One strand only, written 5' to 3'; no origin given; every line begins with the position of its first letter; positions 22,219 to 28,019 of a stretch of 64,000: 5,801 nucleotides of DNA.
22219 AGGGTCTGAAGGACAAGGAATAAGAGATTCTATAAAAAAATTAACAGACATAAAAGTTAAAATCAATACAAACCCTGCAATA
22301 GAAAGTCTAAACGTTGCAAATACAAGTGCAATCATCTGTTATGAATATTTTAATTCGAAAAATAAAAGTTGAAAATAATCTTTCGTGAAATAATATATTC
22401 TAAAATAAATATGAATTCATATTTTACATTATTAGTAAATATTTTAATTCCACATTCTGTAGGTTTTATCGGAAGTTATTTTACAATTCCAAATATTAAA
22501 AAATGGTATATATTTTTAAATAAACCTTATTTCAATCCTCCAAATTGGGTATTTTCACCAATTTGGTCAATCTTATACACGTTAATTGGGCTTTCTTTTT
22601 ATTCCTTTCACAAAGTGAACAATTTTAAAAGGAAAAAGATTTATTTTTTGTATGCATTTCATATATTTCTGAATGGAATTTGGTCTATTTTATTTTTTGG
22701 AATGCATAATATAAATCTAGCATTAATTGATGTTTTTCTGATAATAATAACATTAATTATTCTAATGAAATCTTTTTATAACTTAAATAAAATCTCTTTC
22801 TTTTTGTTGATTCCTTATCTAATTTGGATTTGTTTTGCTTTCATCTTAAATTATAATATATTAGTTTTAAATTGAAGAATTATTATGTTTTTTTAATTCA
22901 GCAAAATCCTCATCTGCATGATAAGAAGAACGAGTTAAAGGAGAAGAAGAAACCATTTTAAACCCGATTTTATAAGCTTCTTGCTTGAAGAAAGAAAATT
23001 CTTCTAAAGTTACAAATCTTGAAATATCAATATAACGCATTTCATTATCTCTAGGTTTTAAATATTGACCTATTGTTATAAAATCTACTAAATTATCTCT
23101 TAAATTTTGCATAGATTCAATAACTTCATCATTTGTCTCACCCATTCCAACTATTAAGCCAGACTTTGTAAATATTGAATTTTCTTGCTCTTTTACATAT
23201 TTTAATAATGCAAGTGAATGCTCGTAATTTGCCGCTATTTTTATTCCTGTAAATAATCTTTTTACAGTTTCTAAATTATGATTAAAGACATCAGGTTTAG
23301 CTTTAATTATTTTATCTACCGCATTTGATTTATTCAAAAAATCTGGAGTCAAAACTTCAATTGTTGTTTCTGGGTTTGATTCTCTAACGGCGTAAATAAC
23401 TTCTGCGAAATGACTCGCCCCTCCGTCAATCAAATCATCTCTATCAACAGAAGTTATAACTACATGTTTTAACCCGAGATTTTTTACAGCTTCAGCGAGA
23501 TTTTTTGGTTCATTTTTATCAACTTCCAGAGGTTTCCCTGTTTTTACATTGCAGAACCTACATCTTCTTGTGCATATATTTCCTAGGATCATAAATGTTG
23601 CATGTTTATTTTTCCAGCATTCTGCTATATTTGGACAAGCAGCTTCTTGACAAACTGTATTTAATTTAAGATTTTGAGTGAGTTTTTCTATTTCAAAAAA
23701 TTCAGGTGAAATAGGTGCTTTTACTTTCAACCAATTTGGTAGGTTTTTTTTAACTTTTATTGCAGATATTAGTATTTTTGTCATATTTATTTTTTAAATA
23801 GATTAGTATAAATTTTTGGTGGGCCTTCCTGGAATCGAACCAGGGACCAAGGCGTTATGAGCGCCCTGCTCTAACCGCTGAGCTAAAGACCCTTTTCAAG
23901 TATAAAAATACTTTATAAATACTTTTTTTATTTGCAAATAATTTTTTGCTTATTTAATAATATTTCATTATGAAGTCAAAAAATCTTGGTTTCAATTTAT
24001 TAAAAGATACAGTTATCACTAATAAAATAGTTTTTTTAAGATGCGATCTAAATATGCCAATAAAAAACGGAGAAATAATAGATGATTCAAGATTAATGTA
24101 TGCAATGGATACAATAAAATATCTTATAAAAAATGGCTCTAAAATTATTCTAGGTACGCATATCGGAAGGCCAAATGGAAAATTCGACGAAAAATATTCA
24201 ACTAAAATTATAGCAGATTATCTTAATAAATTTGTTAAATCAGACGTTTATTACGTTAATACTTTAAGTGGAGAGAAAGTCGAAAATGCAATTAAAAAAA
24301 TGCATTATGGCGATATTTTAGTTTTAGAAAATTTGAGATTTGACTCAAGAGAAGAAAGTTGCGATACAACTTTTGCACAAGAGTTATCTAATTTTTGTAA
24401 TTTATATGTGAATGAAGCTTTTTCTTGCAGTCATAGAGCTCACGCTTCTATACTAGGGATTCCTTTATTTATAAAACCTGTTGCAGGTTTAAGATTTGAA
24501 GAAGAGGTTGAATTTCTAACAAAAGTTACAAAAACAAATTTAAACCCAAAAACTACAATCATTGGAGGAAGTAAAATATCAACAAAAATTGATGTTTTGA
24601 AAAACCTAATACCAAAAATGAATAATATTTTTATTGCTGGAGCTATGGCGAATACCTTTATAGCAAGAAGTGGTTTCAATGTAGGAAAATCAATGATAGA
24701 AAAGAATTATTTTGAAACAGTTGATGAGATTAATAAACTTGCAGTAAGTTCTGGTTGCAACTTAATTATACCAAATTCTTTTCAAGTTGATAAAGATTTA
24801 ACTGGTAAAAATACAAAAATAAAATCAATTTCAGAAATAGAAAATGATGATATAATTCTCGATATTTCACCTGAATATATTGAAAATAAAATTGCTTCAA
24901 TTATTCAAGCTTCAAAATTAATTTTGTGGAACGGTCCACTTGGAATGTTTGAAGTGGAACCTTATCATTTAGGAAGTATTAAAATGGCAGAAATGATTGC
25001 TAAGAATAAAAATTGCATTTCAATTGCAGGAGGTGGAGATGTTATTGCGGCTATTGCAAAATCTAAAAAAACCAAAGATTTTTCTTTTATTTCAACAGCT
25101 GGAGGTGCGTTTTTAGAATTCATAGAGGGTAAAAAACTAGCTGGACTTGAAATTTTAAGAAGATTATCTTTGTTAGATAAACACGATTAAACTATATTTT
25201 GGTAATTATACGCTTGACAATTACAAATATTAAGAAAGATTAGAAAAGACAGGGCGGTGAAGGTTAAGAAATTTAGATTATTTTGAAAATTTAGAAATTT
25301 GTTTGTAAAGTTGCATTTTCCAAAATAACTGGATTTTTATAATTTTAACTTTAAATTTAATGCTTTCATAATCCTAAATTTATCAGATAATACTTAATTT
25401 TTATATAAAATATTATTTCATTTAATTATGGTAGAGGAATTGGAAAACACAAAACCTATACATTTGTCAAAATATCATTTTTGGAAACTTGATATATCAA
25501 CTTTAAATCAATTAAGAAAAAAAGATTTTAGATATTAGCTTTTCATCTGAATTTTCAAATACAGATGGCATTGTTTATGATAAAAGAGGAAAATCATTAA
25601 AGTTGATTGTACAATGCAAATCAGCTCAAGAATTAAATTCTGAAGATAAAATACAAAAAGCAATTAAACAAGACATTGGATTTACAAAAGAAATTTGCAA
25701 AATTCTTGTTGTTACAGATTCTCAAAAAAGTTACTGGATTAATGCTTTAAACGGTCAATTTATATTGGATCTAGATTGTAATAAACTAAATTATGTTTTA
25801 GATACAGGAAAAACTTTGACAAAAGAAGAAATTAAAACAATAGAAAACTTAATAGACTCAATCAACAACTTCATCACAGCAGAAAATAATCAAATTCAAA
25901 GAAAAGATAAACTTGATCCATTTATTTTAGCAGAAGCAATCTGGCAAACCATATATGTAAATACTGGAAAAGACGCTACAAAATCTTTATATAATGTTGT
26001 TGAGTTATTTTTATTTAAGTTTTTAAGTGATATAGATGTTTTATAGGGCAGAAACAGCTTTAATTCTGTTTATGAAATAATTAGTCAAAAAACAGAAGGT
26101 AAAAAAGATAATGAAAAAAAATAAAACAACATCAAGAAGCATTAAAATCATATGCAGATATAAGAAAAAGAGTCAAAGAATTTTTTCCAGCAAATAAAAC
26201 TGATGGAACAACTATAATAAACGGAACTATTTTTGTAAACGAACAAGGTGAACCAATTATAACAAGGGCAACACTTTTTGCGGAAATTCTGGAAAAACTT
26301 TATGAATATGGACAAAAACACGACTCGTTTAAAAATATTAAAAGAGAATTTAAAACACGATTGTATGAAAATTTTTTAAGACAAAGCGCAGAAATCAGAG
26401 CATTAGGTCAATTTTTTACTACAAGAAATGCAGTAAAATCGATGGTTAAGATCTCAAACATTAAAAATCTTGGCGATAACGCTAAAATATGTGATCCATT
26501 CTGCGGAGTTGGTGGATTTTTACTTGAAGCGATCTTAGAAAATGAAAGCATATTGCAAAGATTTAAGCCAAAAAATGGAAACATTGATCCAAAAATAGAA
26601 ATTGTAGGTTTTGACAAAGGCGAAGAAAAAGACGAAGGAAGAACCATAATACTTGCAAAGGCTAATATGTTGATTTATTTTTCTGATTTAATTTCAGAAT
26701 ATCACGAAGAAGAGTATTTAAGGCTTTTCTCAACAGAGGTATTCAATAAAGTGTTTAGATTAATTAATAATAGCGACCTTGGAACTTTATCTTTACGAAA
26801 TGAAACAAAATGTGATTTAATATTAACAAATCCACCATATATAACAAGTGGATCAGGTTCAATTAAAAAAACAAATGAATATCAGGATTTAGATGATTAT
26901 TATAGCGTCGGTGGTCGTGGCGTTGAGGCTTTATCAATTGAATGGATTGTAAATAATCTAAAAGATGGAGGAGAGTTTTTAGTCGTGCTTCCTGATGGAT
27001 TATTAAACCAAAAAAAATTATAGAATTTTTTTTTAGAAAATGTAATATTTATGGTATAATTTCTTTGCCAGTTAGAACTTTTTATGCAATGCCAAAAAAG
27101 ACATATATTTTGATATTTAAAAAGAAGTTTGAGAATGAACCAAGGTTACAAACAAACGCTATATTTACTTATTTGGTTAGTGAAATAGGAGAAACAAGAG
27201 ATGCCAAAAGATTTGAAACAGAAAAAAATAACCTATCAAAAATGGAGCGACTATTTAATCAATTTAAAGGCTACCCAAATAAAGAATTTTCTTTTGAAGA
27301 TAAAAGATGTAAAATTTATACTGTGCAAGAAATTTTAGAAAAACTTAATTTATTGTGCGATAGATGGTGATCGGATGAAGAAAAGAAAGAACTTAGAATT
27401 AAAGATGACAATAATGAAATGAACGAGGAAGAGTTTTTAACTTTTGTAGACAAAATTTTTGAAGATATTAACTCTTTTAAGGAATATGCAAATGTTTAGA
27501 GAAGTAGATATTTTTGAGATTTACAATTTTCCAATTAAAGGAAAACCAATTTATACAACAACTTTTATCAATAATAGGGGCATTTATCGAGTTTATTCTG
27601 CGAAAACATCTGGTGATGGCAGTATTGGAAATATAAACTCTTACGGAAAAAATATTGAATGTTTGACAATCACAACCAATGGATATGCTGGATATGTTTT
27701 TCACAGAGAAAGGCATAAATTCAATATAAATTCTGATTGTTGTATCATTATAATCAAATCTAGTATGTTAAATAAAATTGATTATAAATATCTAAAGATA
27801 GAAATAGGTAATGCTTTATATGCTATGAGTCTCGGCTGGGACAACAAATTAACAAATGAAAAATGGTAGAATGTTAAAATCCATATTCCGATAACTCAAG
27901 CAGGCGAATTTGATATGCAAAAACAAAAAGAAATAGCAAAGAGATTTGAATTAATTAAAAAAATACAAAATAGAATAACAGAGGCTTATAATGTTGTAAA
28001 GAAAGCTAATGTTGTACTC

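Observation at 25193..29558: Complete IS1595-family transposon with terminal IRs and 8-bp target duplication, carrying an RM system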

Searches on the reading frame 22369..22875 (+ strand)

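Call 10: search_protein_families(library=ncbifam, proteins=[window:22369-22875:+], max_evalue=0.01)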
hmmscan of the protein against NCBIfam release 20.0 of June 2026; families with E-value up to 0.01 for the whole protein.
window:22369-22875:+ (168 aa): 1 family
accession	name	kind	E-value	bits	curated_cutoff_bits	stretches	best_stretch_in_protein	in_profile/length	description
NF047825.1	T-richsensTspOAlph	equivalog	1.8e-26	93.2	180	1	33-168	18-148/152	tryptophan-rich sensory protein TspO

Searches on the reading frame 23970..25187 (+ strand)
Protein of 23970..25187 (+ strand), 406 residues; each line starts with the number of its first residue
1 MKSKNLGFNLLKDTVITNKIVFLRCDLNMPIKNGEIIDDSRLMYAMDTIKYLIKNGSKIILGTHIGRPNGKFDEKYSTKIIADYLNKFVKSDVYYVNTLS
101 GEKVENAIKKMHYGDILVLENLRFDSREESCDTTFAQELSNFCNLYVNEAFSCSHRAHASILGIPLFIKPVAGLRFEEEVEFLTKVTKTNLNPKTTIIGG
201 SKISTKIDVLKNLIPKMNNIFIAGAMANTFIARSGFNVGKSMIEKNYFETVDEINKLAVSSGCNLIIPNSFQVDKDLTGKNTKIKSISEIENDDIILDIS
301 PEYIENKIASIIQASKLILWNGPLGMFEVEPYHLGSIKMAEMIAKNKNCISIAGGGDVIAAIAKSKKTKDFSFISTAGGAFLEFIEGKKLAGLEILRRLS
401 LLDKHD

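Call 9: find_encoding_contigs(protein=window:23970-25187:+, flank=10000, max_places=10)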
Protein window:23970-25187:+ (406 aa): 1 contig read that carries it; 1 place shown.
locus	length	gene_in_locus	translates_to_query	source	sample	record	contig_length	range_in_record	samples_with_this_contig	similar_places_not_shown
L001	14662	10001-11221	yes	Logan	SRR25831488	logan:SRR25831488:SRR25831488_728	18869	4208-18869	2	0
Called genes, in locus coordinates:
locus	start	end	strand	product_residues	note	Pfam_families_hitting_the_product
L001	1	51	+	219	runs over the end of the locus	PF01746:tRNA_m1G_MT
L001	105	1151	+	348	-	PF03739:LptF_LptG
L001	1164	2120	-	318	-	-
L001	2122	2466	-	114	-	PF00338:Ribosomal_S10 (weak)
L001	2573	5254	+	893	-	PF00521:DNA_topoisoIV, PF03989:DNA_gyraseA_C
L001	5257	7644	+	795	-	PF07244:POTRA, PF01103:Omp85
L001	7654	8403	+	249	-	PF08032:SpoU_sub_bind, PF00588:SpoU_methylase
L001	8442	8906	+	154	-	PF03073:TspO_MBR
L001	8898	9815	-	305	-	PF16881:LIAS_N (weak), PF04055:Radical_SAM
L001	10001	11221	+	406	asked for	PF00162:PGK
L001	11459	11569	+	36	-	-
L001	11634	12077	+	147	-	-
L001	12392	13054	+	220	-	PF02384:N6_Mtase, PF01170:UPF0020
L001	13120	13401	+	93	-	-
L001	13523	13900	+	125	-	PF01420:Methylase_S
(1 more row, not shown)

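Call 19: find_related_loci(query=window:23970-25187:+, collection=metagenome_contigs, flank=6000)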
Query window:23970-25187:+ (406 aa) in metagenome_contigs; peptide patterns used: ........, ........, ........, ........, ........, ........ (x = any residue, [..] = any of these).
76 stretches matched a pattern, but none encodes a relative of the query by tblastn (E <= 1e-3).

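Call 25: list_cluster_members(proteins=[P0001, window:23970-25187:+, window:22870-23784:-, window:31577-32716:+, window:32793-33557:+, P0123, P0005, P0007])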
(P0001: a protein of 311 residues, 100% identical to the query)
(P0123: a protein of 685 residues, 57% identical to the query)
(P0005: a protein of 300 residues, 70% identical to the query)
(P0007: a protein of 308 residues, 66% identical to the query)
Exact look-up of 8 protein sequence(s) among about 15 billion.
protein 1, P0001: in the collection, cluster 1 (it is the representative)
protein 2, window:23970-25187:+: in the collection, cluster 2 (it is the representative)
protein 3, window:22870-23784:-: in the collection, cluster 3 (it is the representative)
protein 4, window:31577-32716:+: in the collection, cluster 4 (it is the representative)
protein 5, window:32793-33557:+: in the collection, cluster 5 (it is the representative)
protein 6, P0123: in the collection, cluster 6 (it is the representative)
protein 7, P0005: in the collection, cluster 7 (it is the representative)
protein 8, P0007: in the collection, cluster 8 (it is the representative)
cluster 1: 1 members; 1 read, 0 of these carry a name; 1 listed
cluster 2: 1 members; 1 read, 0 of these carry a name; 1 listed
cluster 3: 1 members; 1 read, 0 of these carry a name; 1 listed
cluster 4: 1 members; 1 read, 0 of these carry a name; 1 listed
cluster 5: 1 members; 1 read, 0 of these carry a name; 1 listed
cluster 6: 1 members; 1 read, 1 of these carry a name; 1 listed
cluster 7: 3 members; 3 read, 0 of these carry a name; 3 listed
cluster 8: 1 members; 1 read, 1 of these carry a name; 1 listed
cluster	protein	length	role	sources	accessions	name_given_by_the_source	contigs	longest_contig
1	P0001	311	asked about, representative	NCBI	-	-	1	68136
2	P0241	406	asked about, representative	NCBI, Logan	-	-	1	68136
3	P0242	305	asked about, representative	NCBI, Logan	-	-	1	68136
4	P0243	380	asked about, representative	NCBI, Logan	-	-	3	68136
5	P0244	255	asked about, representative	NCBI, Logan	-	-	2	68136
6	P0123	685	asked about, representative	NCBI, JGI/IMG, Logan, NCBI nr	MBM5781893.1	MAG: N-6 DNA methylase [Pelagibacterales bacterium] | N-6 DNA methylase [Pelagibacterales bacterium]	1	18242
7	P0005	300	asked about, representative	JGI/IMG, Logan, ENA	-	-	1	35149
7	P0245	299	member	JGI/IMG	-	-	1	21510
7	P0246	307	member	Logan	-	-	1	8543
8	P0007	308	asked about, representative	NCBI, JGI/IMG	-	transposase-like protein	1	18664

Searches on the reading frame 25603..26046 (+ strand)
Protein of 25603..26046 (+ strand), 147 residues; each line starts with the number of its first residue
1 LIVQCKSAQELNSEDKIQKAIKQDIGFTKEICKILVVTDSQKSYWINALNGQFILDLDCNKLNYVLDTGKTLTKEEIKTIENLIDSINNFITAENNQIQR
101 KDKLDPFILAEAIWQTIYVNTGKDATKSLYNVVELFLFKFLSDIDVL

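Call 5: search_protein_families(library=pfam, proteins=[window:25603-26046:+], max_evalue=0.01)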
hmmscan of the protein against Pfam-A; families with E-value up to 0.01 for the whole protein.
window:25603-26046:+ (147 aa): 0 families

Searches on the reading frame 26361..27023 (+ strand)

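Call 5: search_protein_families(library=pfam, proteins=[window:26361-27023:+], max_evalue=0.01)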
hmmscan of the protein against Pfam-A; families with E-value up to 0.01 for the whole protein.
window:26361-27023:+ (220 aa): 3 families
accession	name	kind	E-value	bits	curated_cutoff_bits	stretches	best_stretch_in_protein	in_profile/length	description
PF02384.22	N6_Mtase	-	2.3e-14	53.9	20.4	1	1-216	9-189/311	N-6 DNA Methylase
PF01170.24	UPF0020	-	1.9e-09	37.9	22.3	1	27-163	19-134/197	RMKL-like, methyltransferase domain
PF07669.17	Eco57I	-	0.00027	21.5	25.3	1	115-216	51-140/171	Eco57I restriction-modification methylase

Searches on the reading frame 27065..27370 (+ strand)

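Call 5: search_protein_families(library=pfam, proteins=[window:27065-27370:+], max_evalue=0.01)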
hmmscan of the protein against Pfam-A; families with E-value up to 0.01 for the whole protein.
window:27065-27370:+ (101 aa): 1 family
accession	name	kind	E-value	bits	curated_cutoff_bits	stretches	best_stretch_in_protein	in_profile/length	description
PF02384.22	N6_Mtase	-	0.0019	18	20.4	1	2-92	214-292/311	N-6 DNA Methylase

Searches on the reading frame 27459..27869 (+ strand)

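Call 5: search_protein_families(library=pfam, proteins=[window:27459-27869:+], max_evalue=0.01)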
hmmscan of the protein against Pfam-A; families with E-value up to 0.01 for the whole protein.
window:27459-27869:+ (136 aa): 1 family
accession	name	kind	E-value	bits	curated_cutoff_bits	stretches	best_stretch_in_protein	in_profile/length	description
PF01420.25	Methylase_S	-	4.1e-08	34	22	1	10-133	4-126/168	Type I restriction modification DNA specificity domain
